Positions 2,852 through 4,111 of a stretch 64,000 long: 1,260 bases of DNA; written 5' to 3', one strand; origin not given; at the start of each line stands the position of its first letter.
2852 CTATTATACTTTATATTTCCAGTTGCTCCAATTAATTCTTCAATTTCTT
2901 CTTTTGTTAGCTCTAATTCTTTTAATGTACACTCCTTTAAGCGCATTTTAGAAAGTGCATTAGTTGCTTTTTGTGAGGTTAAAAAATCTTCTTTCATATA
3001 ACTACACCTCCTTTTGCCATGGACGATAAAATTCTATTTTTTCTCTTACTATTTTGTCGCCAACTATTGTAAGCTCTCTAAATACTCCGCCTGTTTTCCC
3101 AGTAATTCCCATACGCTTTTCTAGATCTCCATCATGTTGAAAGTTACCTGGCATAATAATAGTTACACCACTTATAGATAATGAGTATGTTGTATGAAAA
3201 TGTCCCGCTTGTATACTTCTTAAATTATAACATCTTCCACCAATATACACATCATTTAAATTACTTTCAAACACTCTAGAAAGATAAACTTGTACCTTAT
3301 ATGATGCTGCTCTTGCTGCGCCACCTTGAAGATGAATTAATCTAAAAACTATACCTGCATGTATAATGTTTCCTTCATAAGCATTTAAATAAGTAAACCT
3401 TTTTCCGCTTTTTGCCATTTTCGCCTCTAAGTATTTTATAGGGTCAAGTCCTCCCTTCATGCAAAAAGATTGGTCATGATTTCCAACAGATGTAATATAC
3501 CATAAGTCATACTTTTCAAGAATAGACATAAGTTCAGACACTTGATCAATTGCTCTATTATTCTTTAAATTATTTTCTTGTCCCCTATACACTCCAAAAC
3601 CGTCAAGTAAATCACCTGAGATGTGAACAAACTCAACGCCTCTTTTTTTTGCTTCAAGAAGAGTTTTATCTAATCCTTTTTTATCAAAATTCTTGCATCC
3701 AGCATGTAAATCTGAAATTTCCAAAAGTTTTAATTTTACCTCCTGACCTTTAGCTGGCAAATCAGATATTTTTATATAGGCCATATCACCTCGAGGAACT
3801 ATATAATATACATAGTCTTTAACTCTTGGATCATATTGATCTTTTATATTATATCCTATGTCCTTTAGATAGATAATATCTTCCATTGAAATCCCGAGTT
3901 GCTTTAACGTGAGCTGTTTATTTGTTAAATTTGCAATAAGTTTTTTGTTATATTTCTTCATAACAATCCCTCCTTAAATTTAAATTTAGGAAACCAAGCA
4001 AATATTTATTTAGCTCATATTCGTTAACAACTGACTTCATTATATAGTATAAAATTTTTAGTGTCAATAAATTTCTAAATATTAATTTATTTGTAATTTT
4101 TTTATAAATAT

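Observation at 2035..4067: Tandem DP1-like phosphoesterase paralogs: one catalytically complete, one with degenerate metal-binding motifs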

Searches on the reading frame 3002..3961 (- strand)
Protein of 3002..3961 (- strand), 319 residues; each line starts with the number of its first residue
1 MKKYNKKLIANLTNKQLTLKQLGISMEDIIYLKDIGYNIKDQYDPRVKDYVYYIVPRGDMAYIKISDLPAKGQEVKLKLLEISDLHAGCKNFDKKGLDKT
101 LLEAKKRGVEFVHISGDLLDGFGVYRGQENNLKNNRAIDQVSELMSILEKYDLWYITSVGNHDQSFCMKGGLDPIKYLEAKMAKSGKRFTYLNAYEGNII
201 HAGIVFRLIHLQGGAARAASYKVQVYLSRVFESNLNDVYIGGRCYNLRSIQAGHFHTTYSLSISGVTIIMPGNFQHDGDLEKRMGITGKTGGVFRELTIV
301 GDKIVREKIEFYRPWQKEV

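Call 3: search_protein_families(library=pfam, proteins=[window:3002-3961:-], max_evalue=1)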
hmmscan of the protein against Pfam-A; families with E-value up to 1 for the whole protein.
window:3002-3961:- (319 aa): 2 families
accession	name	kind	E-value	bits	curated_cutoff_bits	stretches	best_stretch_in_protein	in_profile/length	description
PF00149.33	Metallophos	-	0.00012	23.1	21.5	1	78-207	2-98/191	Calcineurin-like phosphoesterase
PF12850.12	Metallophos_2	-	0.016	15.6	27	1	78-277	2-138/154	Calcineurin-like phosphoesterase superfamily domain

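Call 4: search_protein_families(library=ncbifam, proteins=[window:3002-3961:-], max_evalue=1)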
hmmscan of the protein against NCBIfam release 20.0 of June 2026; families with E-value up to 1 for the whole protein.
window:3002-3961:- (319 aa): 8 families
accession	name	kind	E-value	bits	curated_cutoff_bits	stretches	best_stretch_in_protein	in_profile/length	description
NF003118.0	PRK04036.1-3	equivalog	2.2e-17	63.2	445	2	70-164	215-320/481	DNA-directed DNA polymerase II small subunit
NF003119.0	PRK04036.1-4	equivalog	7.1e-12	44.6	823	2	71-163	315-420/590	DNA-directed DNA polymerase II small subunit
NF003120.0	PRK04036.1-5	equivalog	4.4e-08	32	671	1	107-165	327-387/547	DNA-directed DNA polymerase II small subunit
NF003117.0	PRK04036.1-2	equivalog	2.9e-05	22.6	993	1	83-164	388-482/650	DNA-directed DNA polymerase II small subunit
NF003116.0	PRK04036.1-1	equivalog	0.00013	20.8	425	1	81-163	279-366/530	DNA-directed DNA polymerase II small subunit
NF053862.1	DS9_1_antiphage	equivalog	0.055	12.3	420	1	97-171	230-296/486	anti-phage phosphoesterase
NF003743.0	PRK05340.1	equivalog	0.095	11.9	134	1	79-163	4-82/242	UDP-2,3-diacylglucosamine diphosphatase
TIGR02247.1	HAD-1A3-hyp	subfamily_domain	0.1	12.3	125.4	1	16-40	159-183/211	epoxide hydrolase N-terminal domain-like phosphatase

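Call 6: search_protein_families(library=padloc, proteins=[window:3002-3961:-], max_evalue=1)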
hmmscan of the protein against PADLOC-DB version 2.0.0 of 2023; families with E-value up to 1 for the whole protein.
window:3002-3961:- (319 aa): 0 families

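Call 7: search_protein_families(library=phrogs, proteins=[window:3002-3961:-], max_evalue=1)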
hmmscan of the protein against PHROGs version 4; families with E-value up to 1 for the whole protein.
window:3002-3961:- (319 aa): 4 families
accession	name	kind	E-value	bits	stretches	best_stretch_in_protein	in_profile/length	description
phrog_7339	-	DNA, RNA and nucleotide metabolism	1.3e-11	45.3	1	74-182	27-137/263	DNA repair exonuclease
phrog_100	-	DNA, RNA and nucleotide metabolism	0.002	17.6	1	74-165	26-117/989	SbcD-like subunit of palindrome specific endonuclease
phrog_284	-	DNA, RNA and nucleotide metabolism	0.12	12.2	0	97-164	165-243/398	exonuclease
phrog_27357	-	unknown function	0.21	13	1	81-126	11-54/112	-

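Call 8: search_solved_structures(query=window:3002-3961:-, max_evalue=10, show_alignments=3)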
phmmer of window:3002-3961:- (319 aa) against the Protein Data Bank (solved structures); distinct sequences matched with E-value up to 10: 12.
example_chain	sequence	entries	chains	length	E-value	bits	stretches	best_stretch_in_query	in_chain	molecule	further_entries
6knb_A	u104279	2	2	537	3.7e-05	26.4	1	106-165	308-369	DNA polymerase II small subunit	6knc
5ihe_A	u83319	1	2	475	0.00053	22.6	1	74-164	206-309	DNA polymerase II small subunit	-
6hms_A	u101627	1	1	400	0.0022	20.5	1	74-150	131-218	DNA polymerase II small subunit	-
6hmf_A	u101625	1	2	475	0.0035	19.9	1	74-150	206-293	DNA polymerase II small subunit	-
6t8h_A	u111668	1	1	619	0.0061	19.1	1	74-150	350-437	DNA polymerase II small subunit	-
8ppt_A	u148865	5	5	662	0.0067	18.9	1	74-150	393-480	DNA polymerase II small subunit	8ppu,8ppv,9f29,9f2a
4hd0_A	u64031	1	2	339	0.081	15.4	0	251-284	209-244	DNA double-strand break repair protein Mre11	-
1ii7_A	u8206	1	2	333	0.13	14.7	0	251-284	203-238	Mre11 nuclease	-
3dsc_A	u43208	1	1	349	0.15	14.5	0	251-284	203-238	DNA double-strand break repair protein mre11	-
1s8e_A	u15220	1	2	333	0.32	13.4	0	251-284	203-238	exonuclease putative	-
3dsd_A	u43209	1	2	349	0.33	13.4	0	251-284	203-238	DNA double-strand break repair protein mre11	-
5ikj_A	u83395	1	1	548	0.45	12.9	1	121-172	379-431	Cryptic loci regulator 2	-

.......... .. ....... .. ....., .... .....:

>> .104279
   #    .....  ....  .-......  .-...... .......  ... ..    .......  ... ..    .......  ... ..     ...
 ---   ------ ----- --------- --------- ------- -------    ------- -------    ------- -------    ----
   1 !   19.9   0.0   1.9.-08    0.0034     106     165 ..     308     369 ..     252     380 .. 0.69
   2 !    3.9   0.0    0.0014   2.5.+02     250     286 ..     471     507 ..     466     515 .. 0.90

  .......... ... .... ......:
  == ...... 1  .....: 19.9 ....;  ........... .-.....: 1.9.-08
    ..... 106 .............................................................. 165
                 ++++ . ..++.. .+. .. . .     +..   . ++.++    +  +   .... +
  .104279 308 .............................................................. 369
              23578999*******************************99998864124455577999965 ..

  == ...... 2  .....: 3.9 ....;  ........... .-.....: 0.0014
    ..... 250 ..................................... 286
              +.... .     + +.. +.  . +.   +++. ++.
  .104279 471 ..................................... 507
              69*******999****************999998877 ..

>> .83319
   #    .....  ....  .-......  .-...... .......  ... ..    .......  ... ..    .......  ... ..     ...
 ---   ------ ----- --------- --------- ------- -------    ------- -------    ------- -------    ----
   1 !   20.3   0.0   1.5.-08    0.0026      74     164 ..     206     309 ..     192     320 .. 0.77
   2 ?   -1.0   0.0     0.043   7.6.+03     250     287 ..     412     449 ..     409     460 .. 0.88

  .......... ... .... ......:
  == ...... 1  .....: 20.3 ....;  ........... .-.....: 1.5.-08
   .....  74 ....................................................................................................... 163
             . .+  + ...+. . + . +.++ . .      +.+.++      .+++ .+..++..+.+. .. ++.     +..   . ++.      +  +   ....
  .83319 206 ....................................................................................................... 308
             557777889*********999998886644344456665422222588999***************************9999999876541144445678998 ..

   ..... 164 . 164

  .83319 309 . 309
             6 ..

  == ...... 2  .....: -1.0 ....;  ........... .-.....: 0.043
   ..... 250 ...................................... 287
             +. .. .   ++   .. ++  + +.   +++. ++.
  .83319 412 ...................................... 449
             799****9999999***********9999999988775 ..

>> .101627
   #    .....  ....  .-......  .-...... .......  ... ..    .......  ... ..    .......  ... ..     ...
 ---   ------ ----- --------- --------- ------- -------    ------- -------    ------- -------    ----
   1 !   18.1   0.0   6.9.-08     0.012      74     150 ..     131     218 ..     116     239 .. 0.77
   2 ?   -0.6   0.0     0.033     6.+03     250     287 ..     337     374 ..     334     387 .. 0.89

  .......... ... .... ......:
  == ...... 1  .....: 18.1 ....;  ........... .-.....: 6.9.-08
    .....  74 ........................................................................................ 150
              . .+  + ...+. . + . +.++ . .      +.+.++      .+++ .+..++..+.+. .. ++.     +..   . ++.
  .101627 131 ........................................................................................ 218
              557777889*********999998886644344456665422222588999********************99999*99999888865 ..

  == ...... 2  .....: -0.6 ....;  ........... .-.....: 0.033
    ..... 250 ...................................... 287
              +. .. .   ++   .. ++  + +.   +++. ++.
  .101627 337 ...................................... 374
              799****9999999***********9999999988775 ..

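Call 10: find_homologous_proteins(query=window:3002-3961:-)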
Query window:3002-3961:- (319 aa): 53 proteins with E <= 0.001 among 2046 candidates.
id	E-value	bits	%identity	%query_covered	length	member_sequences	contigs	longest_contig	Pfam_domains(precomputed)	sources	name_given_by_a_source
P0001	1.9e-211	719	100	100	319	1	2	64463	-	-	-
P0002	7.6e-205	697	96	100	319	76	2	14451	PF00149.34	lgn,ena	-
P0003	1.6e-182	624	86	100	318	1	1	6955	-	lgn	-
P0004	3.1e-182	623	85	100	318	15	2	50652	-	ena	-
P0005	3.6e-181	619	86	100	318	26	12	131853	PF00149.34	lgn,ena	-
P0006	8.6e-180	615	86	100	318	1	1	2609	PF00149.34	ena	-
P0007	9.4e-179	611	84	100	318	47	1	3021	PF00149.34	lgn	-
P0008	5.5e-178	609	85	100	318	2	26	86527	-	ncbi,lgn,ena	-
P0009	6.5e-175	599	82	100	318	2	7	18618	-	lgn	-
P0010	1.6e-174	598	82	100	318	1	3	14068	-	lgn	-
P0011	2.1e-174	597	82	100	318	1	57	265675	-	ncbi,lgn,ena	-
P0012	2.5e-174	597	82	100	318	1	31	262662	-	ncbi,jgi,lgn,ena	-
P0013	6.1e-174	596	82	100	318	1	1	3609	-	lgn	-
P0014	8.0e-174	595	82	100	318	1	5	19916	-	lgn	-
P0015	9.3e-174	595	82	100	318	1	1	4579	-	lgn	-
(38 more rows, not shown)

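Call 15: find_related_loci(query=A1, collection=genome_contigs, flank=6000)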
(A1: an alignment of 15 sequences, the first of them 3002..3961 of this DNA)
Query A1 (319 aa) in genome_contigs; peptide patterns used: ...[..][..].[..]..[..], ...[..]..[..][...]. (x = any residue, [..] = any of these).
65 stretches matched a pattern; 23 encode a relative of the query (tblastn E <= 1e-3); 23 distinct loci.
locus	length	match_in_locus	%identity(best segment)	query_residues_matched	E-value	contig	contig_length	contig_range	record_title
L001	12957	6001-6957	95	1-319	0e+0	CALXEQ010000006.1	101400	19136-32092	MAG: uncultured Clostridia bacterium isolate BRZ_FI__bin34 genome assembly, contig: BRZ_FI__NODE_253_length_101400_cov_5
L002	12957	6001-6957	95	1-319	0e+0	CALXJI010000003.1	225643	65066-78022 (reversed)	MAG: uncultured Clostridia bacterium isolate BRZ_CM__bin36 genome assembly, contig: BRZ_CM__NODE_47_length_225643_cov_38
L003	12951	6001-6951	86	1-318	0e+0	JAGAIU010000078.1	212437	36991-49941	MAG: Clostridia bacterium isolate RGIG8481 Water_deer_Cecum-1__c368734, whole genome shotgun sequence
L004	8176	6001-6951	86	1-318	0e+0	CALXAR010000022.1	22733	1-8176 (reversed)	MAG: uncultured Clostridia bacterium isolate BRZ_LF__bin5 genome assembly, contig: BRZ_LF__NODE_2751_length_22733_cov_7.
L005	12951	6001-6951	85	1-318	0e+0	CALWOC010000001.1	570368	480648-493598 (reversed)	MAG: uncultured Clostridia bacterium isolate BRZ_EH__bin69 genome assembly, contig: BRZ_EH__NODE_6_length_570368_cov_18.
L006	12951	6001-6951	85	1-318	0e+0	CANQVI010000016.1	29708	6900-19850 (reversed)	MAG: uncultured Clostridia bacterium isolate Lapin-033__bin11 genome assembly, contig: Lapin-033__NODE_1187_length_29708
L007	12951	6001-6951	82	1-318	1e-180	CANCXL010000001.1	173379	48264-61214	MAG TPA_asm: uncultured Clostridiaceae bacterium isolate ERR6760096_bin.49_metawrap_v1.3_MAG genome assembly, contig: ER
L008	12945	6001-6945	82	6-319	4e-180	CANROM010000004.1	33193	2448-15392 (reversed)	MAG: uncultured Clostridia bacterium isolate Lapin-020__bin31 genome assembly, contig: Lapin-020__NODE_1573_length_33193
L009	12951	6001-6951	79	1-318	5e-176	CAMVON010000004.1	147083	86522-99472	MAG TPA_asm: uncultured Clostridiaceae bacterium isolate SRR8387714_bin.65_metaWRAP_v1.3_MAG genome assembly, contig: ER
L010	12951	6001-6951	79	1-318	1e-175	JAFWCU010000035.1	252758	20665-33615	MAG: Clostridia bacterium isolate RGIG5622 Sheep_Duodenum-3__c572325, whole genome shotgun sequence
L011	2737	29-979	79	1-318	0e+0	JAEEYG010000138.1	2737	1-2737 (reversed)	MAG: Clostridia bacterium isolate Tb.RUG.55 k141_11661999_flag=0_multi=225.2843_len=2737, whole genome shotgun sequence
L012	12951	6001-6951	80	1-318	8e-174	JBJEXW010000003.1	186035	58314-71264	MAG: Clostridia bacterium isolate LOHA17_bin.027 NODE_11_length_186035_cov_40.622223, whole genome shotgun sequence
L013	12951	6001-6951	79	1-318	1e-171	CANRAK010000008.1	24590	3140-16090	MAG: uncultured Clostridia bacterium isolate Lapin-026__bin121 genome assembly, contig: Lapin-026__NODE_2244_length_2459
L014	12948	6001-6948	79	1-317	3e-173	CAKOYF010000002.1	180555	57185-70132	MAG: uncultured Clostridia bacterium isolate REFINED_METABAT215_TOP10_CONTIGS_1500_ASSEMBLY_K77_MERGED__Hadza_MoBio_hadz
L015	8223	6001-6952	81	1-318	4e-134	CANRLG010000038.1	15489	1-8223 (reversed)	MAG: uncultured Clostridia bacterium isolate Lapin-011__bin86 genome assembly, contig: Lapin-011__NODE_3926_length_15489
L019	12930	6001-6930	53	2-313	5e-112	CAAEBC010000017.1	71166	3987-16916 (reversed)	MAG TPA_asm: Clostridia bacterium, isolate HGM13618, WGS project CAAEBC010000000 data, contig: ERS396401_11_k85_13714, w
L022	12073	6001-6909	45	7-311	4e-84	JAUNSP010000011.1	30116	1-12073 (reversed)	MAG: Clostridia bacterium isolate S4R_St_44 NODE_454_length_30116_cov_12.763913, whole genome shotgun sequence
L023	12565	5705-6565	36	8-299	4e-58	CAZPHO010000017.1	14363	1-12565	MAG TPA_asm: uncultured Candidatus Saccharibacteria bacterium isolate SRP294416_co3_370 genome assembly, contig: NODE_75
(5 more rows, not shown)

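Call 20: search_protein_families(library=pfam, proteins=[L019:11-1903:+, L019:2030-3088:+, L019:3089-3826:+, L019:4007-4675:-, L019:5152-5898:+, L019:8231-9406:+, L019:9396-10589:+, L019:11013-11912:+, L019:12018-12650:+], max_evalue=0.001)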
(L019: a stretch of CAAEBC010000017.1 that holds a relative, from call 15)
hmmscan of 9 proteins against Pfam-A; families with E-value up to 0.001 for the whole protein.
L019:11-1903:+ (630 aa): 0 families

L019:2030-3088:+ (352 aa): 0 families

L019:3089-3826:+ (245 aa): 1 family
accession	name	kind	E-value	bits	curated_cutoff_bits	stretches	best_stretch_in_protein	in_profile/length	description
PF01416.25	PseudoU_synth_1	-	7.8e-44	149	23.3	2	147-245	5-107/108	tRNA pseudouridine synthase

L019:4007-4675:- (222 aa): 0 families

L019:5152-5898:+ (248 aa): 1 family
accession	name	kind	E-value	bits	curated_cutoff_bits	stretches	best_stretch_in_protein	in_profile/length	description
PF06725.17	3D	-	1.5e-12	48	23.8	1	185-244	2-70/72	3D domain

L019:8231-9406:+ (391 aa): 1 family
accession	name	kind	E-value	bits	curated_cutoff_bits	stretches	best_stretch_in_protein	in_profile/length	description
PF07907.16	YibE_F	-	6e-69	232.7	27.2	1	138-378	1-240/241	YibE/F-like protein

L019:9396-10589:+ (397 aa): 6 families
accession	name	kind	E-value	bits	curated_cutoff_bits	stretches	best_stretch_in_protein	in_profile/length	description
PF03572.23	Peptidase_S41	-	1.1e-52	178.3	24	1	214-375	1-165/165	Peptidase family S41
PF17820.7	PDZ_6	-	1.3e-13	50.9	27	1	127-182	2-54/54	PDZ domain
PF22694.1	CtpB_N-like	-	2e-10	41.4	27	1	33-94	21-82/85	Activating protease CtpB N-terminal domain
PF13180.12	PDZ_2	-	2.3e-10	41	27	1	126-190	15-74/80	PDZ domain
PF14685.13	PDZ_Tricorn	-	2e-05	24.9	25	1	132-188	29-84/88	Tricorn protease PDZ domain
PF00595.29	PDZ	-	6e-05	23.8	23.2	1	124-179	26-79/81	PDZ domain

L019:11013-11912:+ (299 aa): 1 family
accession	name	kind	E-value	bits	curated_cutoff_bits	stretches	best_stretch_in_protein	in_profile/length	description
PF01430.24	HSP33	-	2.9e-93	312.7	21.4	1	10-286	1-273/273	Hsp33 protein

L019:12018-12650:+ (210 aa): 1 family
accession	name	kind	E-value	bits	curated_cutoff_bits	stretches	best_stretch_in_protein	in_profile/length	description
PF20234.3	DUF6591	-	2.2e-05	24.8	27.1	1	114-203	5-87/228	Family of unknown function (DUF6591)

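Call 21: search_protein_families(library=pfam, proteins=[L022:998-1981:+, L022:2084-3640:+, L022:3728-4147:+, L022:4157-4627:+, L022:4609-5133:+, L022:5405-5650:+, L022:8085-8726:-, L022:8917-9585:+, L022:10210-11151:+, L022:11187-11594:+], max_evalue=0.001)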
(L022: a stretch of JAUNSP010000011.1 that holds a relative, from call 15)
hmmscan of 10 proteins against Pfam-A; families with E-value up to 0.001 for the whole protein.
L022:998-1981:+ (327 aa): 4 families
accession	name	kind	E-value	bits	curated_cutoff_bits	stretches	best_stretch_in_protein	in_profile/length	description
PF00535.33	Glycos_transf_2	-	1.1e-39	136.5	23.3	1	10-132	1-123/168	Glycosyl transferase family 2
PF10111.15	Glyco_tranf_2_2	-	1.1e-12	48.5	27.3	1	10-200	1-210/276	Glycosyltransferase like family 2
PF13641.12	Glyco_tranf_2_3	-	6.5e-12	46.4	27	1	9-117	3-116/230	Glycosyltransferase like family 2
PF13704.12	Glyco_tranf_2_4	-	0.00072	20.4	27.5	0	17-102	2-86/98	Glycosyl transferase family 2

L022:2084-3640:+ (518 aa): 0 families

L022:3728-4147:+ (139 aa): 1 family
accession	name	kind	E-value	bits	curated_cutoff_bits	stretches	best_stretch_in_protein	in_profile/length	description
PF04138.20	GtrA_DPMS_TM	-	2.2e-26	92.8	26.1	1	17-134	2-117/117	GtrA/DPMS, transmembrane domain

L022:4157-4627:+ (156 aa): 1 family
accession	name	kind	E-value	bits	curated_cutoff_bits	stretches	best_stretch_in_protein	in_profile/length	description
PF08660.17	Alg14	-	5.7e-20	72.4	27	1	60-153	70-169/171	Oligosaccharide biosynthesis protein Alg14 like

L022:4609-5133:+ (174 aa): 1 family
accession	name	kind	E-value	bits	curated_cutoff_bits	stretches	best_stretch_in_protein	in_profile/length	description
PF04101.22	Glyco_tran_28_C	-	9.6e-16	58.7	22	1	7-145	1-146/166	Glycosyltransferase family 28 C-terminal domain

L022:5405-5650:+ (81 aa): 1 family
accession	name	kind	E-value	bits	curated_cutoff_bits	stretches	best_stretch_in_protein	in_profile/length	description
PF07875.18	Coat_F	-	1.7e-20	73.4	25.7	1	3-63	2-62/63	Coat F domain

L022:8085-8726:- (213 aa): 1 family
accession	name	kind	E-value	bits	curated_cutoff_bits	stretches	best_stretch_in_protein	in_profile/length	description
PF01791.15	DeoC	-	4.8e-23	82.4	23.8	1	7-197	3-204/229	DeoC/LacD family aldolase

L022:8917-9585:+ (222 aa): 4 families
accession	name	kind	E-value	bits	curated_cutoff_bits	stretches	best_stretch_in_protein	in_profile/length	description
PF00717.28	Peptidase_S24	-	2.3e-35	121.2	23.3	1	104-215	1-115/116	Peptidase S24-like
PF01726.22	LexA_DNA_bind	-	5.3e-20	71.4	23.7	1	11-73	3-65/65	LexA DNA binding domain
PF13463.12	HTH_27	-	0.0004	21.1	22.2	1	12-71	1-57/68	Winged helix DNA-binding domain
PF13412.12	HTH_24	-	0.00065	19.7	21.9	0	14-65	3-48/48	Winged helix-turn-helix DNA-binding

L022:10210-11151:+ (313 aa): 1 family
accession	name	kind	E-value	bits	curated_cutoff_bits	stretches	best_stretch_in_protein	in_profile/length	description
PF10543.14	ORF6N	-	7.6e-29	100.3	27.8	1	20-121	2-84/86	ORF6N domain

L022:11187-11594:+ (135 aa): 5 families
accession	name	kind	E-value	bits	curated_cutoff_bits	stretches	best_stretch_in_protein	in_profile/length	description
PF03848.20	TehB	-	1.4e-10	41.4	20.4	1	4-95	5-98/193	Tellurite resistance protein TehB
PF13649.12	Methyltransf_25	-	1.5e-08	35.6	27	1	34-118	2-90/97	Methyltransferase domain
PF08241.18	Methyltransf_11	-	3.4e-07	31.3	21.2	1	35-118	2-84/95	Methyltransferase domain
PF08242.18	Methyltransf_12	-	3e-05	25.1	30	1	34-119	1-90/98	Methyltransferase domain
PF13489.12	Methyltransf_23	-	0.00025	21.3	27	1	18-74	11-61/164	Methyltransferase domain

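Call 30: search_solved_structures(query=A1, max_evalue=10, show_alignments=2)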
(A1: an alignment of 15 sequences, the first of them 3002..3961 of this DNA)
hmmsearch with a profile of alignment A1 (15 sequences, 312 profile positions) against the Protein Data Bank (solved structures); distinct sequences matched with E-value up to 10: 26.
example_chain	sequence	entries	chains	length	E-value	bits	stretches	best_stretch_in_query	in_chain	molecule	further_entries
6knb_A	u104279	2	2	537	4.2e-12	48.8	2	73-164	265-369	DNA polymerase II small subunit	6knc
5ihe_A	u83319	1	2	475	2.8e-11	46.1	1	73-164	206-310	DNA polymerase II small subunit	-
6hms_A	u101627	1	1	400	3.9e-10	42.4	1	73-162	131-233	DNA polymerase II small subunit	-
6hmf_A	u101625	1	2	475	6.5e-10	41.6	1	73-162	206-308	DNA polymerase II small subunit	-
6t8h_A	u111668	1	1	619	1.3e-09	40.6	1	73-162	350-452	DNA polymerase II small subunit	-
8ppt_A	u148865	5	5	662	1.6e-09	40.4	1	73-162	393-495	DNA polymerase II small subunit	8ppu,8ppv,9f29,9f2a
4hd0_A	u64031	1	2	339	0.00042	22.6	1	73-121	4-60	DNA double-strand break repair protein Mre11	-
1ii7_A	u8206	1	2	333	0.0018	20.5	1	77-121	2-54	Mre11 nuclease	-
3dsc_A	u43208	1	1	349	0.0019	20.4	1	77-121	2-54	DNA double-strand break repair protein mre11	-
1s8e_A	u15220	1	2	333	0.0031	19.7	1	77-120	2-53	exonuclease putative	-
3dsd_A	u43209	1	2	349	0.0034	19.6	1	77-120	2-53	DNA double-strand break repair protein mre11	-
4glk_A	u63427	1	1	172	0.1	14.7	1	19-65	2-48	AbiQ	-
3t1i_A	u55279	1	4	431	0.15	14.2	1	67-121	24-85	Double-strand break repair protein MRE11A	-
4lty_C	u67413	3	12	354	0.16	14.1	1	74-120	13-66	Exonuclease subunit SbcD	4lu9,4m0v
2q8u_A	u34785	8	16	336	0.26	13.4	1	74-120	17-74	Exonuclease, putative | Nuclease SbcCD subunit D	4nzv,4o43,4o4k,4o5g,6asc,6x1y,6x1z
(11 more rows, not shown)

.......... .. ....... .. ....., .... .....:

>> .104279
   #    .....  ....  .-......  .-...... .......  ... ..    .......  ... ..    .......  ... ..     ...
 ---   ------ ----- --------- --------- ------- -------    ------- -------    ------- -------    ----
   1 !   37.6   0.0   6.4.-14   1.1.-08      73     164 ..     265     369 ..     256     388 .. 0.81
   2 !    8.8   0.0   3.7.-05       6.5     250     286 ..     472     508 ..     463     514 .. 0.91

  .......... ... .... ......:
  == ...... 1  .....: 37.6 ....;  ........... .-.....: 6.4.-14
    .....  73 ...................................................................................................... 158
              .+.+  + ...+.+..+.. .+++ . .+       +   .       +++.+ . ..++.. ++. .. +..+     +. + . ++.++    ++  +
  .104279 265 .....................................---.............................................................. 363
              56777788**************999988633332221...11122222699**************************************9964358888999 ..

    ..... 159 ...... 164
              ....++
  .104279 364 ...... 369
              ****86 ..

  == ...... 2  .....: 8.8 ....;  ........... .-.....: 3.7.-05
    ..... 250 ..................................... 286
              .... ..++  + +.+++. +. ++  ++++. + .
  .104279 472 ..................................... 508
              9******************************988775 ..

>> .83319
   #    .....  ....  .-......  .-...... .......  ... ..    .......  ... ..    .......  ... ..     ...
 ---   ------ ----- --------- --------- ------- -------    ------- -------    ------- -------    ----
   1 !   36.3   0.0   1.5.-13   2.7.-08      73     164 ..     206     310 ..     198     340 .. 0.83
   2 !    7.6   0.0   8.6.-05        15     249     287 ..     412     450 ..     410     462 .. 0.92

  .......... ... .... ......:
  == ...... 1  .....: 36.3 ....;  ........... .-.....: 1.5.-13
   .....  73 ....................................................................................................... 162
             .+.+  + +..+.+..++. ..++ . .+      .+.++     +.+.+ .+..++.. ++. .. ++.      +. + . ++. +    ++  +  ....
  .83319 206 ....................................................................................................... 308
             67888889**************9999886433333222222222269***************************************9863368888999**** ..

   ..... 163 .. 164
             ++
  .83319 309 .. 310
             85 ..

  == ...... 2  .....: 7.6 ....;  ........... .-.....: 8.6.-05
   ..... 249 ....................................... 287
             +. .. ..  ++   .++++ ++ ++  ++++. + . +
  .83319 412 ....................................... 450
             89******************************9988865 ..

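Call 40: predict_structure(alignment_id=A1)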
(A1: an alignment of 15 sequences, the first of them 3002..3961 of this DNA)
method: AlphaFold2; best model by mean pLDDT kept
length: 319 residues; sequences in the alignment: 15
mean_pLDDT: 85.1   pTM: 0.88
mean pLDDT of the five models: 85.1, 84.8, 83.2, 82.6, 80.9
residues with pLDDT >= 90: 171; 70-90: 97; 50-70: 39; < 50: 12
segments of 3 or more residues with pLDDT < 50: 214-221, 277-279
pLDDT, mean of each block of 10 residues (from residue 1): 80 96 96 93 97 88 94 94 89 91 97 93 76 86 96 95 85 94 97 94 92 44 62 75 89 72 82 53 62 93 91 76
secondary structure, 60 per line:
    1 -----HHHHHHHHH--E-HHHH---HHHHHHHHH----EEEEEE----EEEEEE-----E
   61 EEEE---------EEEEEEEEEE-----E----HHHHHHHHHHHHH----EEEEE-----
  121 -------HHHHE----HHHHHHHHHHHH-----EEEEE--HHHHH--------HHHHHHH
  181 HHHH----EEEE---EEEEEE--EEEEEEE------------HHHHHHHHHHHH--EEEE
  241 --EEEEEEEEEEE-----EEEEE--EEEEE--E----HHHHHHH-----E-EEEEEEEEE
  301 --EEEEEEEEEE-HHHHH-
elements in order: H6-14 H19-22 H26-34 E39-44 E49-54 E60-64 E74-83 H94-106 E111-115 H128-131 H137-148 E154-158 H161-165 H174-184 E189-192 E196-201 E204-210 H223-234 E237-240 E243-253 E259-263 E266-270 H278-284 E292-300 E303-312 H314-318
